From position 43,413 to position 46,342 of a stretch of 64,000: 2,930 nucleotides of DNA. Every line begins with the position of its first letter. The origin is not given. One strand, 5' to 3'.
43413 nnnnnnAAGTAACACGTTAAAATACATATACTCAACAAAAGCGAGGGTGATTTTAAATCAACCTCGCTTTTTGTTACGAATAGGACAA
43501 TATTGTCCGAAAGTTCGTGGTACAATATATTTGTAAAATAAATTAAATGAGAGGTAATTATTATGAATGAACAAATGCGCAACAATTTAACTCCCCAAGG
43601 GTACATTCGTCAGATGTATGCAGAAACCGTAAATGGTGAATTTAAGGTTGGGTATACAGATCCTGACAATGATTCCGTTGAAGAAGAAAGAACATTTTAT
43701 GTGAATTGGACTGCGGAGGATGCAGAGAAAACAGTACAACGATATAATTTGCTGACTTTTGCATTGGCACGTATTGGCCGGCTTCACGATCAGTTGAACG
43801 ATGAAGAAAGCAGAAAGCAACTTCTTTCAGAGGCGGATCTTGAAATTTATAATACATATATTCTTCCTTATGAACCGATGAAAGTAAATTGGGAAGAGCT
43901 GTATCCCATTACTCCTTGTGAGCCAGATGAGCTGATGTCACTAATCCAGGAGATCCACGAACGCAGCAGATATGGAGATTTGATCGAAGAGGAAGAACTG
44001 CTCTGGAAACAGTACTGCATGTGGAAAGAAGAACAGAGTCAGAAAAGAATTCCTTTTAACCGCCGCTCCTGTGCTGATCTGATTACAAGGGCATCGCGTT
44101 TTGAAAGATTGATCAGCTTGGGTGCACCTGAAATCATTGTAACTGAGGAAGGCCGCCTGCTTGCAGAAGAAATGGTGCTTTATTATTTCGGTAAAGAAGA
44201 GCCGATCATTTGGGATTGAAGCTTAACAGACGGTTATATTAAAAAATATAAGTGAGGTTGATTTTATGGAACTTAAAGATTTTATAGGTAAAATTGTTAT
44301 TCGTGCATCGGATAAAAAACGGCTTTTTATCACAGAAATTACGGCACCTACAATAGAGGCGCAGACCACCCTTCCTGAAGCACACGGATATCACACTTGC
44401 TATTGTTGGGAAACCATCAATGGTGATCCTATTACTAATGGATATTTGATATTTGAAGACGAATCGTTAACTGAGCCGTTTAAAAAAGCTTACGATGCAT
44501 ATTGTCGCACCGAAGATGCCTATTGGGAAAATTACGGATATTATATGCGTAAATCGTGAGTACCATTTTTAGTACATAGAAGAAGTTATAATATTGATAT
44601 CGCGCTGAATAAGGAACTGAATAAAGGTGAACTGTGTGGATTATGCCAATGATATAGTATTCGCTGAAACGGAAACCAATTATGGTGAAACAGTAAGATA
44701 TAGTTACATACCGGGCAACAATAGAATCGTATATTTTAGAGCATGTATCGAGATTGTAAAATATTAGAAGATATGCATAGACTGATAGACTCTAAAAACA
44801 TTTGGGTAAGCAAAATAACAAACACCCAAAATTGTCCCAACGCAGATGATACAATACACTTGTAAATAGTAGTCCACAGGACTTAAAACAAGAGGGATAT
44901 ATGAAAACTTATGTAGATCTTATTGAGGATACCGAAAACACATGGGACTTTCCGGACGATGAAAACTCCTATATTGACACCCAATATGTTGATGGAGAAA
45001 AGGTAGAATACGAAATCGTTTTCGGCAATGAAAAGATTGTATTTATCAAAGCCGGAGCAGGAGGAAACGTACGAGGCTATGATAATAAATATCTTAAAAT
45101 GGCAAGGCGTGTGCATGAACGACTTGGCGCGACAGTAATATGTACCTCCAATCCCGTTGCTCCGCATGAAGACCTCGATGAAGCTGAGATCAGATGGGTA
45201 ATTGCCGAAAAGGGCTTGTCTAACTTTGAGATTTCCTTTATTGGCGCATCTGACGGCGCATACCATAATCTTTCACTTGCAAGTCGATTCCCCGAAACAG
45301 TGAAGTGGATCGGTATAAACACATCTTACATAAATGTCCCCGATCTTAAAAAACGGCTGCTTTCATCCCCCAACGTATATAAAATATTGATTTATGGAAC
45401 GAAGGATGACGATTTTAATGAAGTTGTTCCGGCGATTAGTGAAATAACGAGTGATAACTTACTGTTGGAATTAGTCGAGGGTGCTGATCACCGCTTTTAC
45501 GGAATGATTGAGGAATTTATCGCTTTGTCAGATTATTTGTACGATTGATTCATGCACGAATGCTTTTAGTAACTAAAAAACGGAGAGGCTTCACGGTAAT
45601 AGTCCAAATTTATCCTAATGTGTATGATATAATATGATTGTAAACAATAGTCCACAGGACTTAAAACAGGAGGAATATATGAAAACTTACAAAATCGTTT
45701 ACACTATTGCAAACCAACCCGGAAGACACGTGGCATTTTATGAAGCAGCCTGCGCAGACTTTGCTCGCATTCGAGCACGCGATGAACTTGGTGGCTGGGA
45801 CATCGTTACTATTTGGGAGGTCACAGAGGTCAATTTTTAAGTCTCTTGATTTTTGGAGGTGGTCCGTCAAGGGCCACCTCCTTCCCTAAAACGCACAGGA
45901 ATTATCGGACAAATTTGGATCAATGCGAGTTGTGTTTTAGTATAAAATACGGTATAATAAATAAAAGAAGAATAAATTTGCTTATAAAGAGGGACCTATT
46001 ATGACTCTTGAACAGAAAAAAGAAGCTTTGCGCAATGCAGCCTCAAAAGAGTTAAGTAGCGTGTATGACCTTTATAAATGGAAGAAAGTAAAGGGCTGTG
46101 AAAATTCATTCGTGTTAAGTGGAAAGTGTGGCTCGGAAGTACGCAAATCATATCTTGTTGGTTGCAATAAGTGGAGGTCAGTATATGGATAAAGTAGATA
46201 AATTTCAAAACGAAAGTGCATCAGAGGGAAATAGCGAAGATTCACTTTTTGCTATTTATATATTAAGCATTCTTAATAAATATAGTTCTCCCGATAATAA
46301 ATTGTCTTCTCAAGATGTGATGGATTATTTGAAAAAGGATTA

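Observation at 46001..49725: Candidate novel module: small ORF, wHTH-WYL-WYL-WCX-LRR protein and a catalytically dead PolC-core homologue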

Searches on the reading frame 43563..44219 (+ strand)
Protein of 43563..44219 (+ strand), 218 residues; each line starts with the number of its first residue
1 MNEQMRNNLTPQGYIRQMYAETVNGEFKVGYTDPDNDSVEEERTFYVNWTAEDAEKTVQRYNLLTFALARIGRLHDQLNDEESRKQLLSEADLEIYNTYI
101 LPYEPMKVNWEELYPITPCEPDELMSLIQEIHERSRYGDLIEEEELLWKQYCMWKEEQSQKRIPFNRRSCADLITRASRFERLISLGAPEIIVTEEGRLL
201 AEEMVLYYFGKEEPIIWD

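Call 4: search_protein_families(library=pfam, proteins=[window:43563-44219:+], max_evalue=0.1)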
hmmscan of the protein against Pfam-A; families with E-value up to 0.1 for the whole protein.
window:43563-44219:+ (218 aa): 0 families

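Call 5: search_protein_families(library=padloc, proteins=[window:43563-44219:+], max_evalue=0.1)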
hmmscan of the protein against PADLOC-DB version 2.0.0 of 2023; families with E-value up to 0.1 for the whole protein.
window:43563-44219:+ (218 aa): 0 families

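Call 20: search_protein_families(library=phrogs, proteins=[window:43563-44219:+], max_evalue=0.01)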
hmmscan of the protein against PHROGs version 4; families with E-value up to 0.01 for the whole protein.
window:43563-44219:+ (218 aa): 1 family
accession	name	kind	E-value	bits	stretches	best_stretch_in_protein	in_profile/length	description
phrog_25354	-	unknown function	0.0066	15.2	1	173-203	262-292/1216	-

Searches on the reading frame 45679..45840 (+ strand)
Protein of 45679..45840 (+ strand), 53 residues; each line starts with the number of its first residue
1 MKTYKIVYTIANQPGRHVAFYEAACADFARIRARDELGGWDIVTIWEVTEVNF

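Call 68: list_cluster_members(proteins=[P0001, P0248, P0249, P0111, P0178, window:46185-48305:+, window:45679-45840:+])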
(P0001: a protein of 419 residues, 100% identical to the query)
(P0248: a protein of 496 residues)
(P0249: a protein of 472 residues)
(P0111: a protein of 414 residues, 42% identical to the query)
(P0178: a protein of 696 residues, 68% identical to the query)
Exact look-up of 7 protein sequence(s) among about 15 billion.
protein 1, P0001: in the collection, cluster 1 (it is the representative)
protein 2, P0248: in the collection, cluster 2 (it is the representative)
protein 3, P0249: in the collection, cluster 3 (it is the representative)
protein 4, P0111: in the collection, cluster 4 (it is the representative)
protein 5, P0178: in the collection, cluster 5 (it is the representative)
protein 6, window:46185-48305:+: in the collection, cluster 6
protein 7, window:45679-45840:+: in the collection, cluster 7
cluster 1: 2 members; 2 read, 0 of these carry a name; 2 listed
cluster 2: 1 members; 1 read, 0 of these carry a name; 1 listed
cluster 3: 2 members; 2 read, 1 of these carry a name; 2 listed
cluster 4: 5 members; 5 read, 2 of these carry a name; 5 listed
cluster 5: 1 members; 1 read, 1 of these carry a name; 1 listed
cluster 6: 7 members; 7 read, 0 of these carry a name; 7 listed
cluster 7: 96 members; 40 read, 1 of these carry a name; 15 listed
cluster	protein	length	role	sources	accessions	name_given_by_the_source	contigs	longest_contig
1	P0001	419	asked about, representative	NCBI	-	-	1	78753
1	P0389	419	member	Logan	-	-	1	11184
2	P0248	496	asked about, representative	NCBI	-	-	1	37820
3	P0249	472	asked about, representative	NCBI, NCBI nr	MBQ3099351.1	MAG: helix-turn-helix domain-containing protein [Clostridia bacterium] | helix-turn-helix domain-containing protein [Clostridia bacterium]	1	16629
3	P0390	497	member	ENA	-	-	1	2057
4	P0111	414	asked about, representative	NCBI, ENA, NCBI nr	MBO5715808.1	MAG: hypothetical protein J6S23_05395 [Clostridia bacterium] | hypothetical protein [Clostridia bacterium]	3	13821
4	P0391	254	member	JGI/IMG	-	hypothetical protein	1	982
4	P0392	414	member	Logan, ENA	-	-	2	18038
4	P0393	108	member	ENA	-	-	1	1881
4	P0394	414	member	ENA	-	-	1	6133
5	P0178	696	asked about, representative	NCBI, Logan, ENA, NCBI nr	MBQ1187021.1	MAG: WYL domain-containing protein [Clostridia bacterium] | WYL domain-containing protein [Clostridia bacterium]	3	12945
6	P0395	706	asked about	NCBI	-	-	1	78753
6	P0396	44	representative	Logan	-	-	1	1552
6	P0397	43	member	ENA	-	-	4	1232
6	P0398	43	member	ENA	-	-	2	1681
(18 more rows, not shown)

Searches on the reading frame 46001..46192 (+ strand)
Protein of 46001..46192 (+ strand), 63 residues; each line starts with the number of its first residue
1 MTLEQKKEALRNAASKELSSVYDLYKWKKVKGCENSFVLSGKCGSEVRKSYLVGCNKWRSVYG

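Call 4: search_protein_families(library=pfam, proteins=[window:46001-46192:+], max_evalue=0.1)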
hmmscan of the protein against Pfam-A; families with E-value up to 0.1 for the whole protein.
window:46001-46192:+ (63 aa): 1 family
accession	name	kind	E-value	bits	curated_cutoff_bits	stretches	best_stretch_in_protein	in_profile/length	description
PF17004.11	SRP_TPR_like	-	0.09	13.3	35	1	2-33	26-57/109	Putative TPR-like repeat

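Call 5: search_protein_families(library=padloc, proteins=[window:46001-46192:+], max_evalue=0.1)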
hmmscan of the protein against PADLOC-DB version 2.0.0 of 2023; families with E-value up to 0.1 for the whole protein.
window:46001-46192:+ (63 aa): 0 families

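Call 20: search_protein_families(library=phrogs, proteins=[window:46001-46192:+], max_evalue=0.01)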
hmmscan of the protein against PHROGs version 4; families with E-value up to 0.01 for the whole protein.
window:46001-46192:+ (63 aa): 0 families

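Call 57: find_homologous_proteins(query=window:46001-46192:+, max_evalue=10)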
Query window:46001-46192:+ (63 aa): 4 proteins with E <= 10 among 4 candidates.
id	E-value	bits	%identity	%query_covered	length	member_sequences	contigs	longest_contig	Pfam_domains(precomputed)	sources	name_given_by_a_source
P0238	8.9e-34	131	97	100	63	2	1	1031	-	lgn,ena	-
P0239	1.1e-23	99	87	87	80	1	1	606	-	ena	-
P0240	2.0e-17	80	87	73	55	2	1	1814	-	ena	-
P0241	1.8e-14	70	88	67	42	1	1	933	-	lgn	-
